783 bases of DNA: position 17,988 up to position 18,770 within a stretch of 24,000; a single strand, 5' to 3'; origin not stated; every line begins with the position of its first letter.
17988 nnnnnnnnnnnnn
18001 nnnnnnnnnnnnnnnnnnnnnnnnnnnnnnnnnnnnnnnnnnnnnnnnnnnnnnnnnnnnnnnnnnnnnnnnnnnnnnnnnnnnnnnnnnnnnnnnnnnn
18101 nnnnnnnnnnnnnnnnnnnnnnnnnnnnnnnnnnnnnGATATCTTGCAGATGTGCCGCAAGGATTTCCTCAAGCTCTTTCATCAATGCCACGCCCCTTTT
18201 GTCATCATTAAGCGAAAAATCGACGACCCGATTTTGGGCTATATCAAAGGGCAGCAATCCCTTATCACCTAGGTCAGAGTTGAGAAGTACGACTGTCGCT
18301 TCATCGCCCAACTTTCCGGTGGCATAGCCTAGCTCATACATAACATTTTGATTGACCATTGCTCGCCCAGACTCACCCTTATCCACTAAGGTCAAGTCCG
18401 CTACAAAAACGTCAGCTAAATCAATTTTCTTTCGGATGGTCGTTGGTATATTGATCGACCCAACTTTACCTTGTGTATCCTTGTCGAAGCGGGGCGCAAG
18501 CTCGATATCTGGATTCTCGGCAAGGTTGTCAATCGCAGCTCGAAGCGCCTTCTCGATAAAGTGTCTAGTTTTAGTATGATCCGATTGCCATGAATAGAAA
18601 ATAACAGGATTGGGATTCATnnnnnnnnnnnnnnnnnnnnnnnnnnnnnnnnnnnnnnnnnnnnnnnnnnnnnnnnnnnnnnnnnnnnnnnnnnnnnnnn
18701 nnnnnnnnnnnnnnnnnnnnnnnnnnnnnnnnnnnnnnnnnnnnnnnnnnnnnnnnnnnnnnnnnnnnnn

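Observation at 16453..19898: Three-gene cargo operon (DUF4238-like / TIR-like-NDT-like / helical protein): candidate undescribed defence or abortive-infection system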

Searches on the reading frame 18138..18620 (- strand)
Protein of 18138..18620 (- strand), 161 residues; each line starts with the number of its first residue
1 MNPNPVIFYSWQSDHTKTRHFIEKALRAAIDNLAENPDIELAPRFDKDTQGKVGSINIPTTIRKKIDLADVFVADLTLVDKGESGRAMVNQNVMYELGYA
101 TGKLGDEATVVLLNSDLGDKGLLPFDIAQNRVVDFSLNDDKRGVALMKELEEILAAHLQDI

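Call 66: search_solved_structures(query=window:18138-18620:-, max_evalue=10, show_alignments=4)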
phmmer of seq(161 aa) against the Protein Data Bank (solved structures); distinct sequences matched with E-value up to 10: 1.
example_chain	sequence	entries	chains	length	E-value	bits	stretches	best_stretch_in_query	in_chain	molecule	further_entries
4zv6_A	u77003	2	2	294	2.7e-05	27.7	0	92-128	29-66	AlphaRep-7 | alpha-Rep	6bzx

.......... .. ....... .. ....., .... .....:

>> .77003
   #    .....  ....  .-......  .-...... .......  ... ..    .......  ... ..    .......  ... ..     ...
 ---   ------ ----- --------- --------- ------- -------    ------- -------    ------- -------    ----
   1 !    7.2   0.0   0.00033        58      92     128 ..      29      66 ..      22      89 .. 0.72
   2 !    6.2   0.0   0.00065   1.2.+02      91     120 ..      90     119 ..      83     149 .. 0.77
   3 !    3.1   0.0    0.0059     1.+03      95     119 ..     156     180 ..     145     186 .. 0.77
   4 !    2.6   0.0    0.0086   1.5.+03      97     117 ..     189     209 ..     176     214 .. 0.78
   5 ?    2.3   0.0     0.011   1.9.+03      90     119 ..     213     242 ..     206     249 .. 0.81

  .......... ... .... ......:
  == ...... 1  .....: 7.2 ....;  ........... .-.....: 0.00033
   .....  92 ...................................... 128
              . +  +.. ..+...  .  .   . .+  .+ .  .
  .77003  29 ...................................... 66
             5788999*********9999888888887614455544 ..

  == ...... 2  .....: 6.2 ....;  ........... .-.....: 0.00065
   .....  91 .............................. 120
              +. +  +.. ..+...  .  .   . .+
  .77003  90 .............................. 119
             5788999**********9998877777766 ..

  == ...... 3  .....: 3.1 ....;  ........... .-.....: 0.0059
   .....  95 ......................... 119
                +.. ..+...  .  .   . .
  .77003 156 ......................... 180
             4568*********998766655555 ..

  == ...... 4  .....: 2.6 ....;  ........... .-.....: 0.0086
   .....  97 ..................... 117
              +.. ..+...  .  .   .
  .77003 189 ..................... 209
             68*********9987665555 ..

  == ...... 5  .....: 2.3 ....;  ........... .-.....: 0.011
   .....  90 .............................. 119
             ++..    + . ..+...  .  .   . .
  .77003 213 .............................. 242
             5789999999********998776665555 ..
